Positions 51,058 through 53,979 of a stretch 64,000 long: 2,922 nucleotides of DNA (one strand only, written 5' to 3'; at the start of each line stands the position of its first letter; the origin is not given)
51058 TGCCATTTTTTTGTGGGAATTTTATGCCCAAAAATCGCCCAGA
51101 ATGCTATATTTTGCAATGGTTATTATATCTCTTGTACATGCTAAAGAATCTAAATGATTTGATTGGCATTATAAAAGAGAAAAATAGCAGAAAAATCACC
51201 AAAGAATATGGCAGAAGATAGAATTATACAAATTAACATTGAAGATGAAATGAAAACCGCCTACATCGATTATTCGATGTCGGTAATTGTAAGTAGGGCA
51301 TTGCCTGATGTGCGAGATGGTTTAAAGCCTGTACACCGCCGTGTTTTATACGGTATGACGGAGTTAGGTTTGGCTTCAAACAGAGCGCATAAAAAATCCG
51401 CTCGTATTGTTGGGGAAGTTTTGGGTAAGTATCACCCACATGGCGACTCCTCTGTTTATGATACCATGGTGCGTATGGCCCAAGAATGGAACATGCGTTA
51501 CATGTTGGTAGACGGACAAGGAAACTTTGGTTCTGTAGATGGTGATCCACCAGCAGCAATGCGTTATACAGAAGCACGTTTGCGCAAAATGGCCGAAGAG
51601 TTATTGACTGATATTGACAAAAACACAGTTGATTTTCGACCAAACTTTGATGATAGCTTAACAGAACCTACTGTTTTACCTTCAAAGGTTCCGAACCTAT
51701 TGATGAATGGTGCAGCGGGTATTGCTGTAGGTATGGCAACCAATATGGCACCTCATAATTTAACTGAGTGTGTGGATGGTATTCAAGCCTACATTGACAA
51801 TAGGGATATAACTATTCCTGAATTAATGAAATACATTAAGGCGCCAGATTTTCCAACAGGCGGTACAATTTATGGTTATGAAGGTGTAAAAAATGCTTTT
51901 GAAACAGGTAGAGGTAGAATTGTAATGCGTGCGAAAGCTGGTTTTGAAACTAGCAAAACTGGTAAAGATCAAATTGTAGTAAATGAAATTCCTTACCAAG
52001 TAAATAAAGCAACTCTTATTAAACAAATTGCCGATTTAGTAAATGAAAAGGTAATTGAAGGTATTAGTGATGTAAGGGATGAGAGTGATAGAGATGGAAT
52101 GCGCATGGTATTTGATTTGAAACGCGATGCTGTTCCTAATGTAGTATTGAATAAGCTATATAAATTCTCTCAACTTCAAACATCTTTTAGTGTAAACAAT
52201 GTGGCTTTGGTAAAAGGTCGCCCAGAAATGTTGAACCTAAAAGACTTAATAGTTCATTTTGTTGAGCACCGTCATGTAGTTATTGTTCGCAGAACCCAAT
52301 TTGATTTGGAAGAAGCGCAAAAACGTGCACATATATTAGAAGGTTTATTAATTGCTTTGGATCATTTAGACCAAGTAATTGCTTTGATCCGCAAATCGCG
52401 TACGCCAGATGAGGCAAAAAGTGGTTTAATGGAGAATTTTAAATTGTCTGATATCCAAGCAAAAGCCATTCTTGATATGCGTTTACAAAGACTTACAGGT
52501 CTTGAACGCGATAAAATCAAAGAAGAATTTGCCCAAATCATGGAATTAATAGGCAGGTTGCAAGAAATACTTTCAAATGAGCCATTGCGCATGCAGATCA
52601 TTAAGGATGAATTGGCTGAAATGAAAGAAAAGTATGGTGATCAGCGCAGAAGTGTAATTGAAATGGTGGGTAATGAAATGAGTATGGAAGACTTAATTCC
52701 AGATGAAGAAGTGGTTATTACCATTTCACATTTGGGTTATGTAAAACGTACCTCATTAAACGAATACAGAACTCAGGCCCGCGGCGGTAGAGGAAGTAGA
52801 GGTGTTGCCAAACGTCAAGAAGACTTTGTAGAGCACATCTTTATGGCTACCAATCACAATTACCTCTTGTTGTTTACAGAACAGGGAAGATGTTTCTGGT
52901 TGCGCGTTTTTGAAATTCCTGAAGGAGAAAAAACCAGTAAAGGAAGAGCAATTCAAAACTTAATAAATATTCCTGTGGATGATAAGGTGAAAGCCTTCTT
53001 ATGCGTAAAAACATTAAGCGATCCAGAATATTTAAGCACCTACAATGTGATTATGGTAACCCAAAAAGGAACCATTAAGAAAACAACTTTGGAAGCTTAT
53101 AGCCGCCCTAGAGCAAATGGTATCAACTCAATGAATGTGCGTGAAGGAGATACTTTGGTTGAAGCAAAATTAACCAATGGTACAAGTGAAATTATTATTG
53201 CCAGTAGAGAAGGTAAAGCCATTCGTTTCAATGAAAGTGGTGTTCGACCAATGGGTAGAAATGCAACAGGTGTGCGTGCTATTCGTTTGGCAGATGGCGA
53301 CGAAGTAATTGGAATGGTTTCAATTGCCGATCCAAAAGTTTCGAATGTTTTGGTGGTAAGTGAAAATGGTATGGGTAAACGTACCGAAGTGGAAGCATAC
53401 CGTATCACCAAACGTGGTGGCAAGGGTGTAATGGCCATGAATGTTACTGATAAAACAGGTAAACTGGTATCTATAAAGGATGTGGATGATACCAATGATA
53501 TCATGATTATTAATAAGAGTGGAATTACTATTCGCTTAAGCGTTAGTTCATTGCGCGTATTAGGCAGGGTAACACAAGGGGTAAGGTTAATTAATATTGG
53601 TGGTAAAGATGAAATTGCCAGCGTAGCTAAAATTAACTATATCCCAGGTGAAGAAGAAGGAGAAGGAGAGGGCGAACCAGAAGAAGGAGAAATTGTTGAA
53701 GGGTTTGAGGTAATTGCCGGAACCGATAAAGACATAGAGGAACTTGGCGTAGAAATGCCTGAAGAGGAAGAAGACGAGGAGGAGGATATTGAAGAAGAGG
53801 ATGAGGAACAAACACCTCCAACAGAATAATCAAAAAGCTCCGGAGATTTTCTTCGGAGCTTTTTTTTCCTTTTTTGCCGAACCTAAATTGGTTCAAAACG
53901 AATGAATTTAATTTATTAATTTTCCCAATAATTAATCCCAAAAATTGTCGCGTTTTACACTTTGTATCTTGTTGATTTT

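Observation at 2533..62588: Highly iterated palindrome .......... (consensus T-Y-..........-R-A) scattered through unrelated coding regions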

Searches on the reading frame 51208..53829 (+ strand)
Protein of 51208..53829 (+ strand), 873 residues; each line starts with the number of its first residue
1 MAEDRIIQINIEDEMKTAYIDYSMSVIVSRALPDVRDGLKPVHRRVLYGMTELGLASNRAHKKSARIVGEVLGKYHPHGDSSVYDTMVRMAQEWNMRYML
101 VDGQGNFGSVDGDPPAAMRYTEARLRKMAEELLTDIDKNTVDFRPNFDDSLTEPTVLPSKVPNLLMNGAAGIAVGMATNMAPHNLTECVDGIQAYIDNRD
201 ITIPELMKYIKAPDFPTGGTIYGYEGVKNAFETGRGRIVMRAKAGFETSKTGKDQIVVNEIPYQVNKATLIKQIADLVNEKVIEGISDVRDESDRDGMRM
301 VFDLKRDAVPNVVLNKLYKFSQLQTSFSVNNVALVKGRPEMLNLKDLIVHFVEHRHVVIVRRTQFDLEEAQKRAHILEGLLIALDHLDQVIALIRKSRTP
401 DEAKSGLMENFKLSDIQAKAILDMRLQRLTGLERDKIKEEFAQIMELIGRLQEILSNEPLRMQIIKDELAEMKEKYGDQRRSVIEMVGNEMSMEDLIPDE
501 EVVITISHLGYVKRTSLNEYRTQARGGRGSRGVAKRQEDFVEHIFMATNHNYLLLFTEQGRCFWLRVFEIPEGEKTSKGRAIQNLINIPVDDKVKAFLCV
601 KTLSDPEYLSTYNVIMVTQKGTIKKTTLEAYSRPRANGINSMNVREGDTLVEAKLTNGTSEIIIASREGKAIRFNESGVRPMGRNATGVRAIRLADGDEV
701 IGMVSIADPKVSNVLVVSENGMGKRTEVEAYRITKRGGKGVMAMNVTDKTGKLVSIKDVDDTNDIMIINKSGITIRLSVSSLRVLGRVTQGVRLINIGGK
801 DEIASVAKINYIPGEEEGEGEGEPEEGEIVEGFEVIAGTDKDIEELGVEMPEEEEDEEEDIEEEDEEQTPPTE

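Call 21: find_related_loci(query=window:51208-53829:+, collection=metagenome_contigs, flank=10000)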
Query window:51208-53829:+ (873 aa) in metagenome_contigs; peptide patterns used: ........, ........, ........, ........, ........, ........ (x = any residue, [..] = any of these).
600 stretches matched a pattern (row limit reached: there are more); 498 encode a relative of the query (tblastn E <= 1e-3); the best 80 are kept; 80 distinct loci.
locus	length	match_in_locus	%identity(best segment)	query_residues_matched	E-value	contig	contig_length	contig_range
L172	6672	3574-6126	94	1-850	0e+0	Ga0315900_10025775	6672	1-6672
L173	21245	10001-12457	84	1-819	0e+0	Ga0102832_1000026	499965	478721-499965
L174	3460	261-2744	80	1-827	0e+0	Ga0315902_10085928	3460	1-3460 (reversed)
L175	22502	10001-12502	70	4-825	0e+0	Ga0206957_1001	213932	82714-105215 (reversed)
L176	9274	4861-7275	71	4-809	0e+0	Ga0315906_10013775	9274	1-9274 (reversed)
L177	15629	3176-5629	69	1-809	0e+0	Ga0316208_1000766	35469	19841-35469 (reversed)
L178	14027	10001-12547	68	4-842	0e+0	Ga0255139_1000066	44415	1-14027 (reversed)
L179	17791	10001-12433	69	1-810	0e+0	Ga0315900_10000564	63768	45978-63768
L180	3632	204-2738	69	4-856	0e+0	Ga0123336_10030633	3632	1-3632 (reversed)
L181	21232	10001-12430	69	3-809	0e+0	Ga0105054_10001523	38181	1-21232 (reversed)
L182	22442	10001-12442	70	5-819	0e+0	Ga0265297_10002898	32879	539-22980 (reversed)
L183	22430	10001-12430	69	2-810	0e+0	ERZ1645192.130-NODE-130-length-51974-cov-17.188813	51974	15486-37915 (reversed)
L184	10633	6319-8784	68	4-823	0e+0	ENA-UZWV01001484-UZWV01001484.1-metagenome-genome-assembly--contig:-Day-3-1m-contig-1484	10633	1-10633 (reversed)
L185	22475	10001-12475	68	4-828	0e+0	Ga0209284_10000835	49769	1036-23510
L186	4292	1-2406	70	5-805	0e+0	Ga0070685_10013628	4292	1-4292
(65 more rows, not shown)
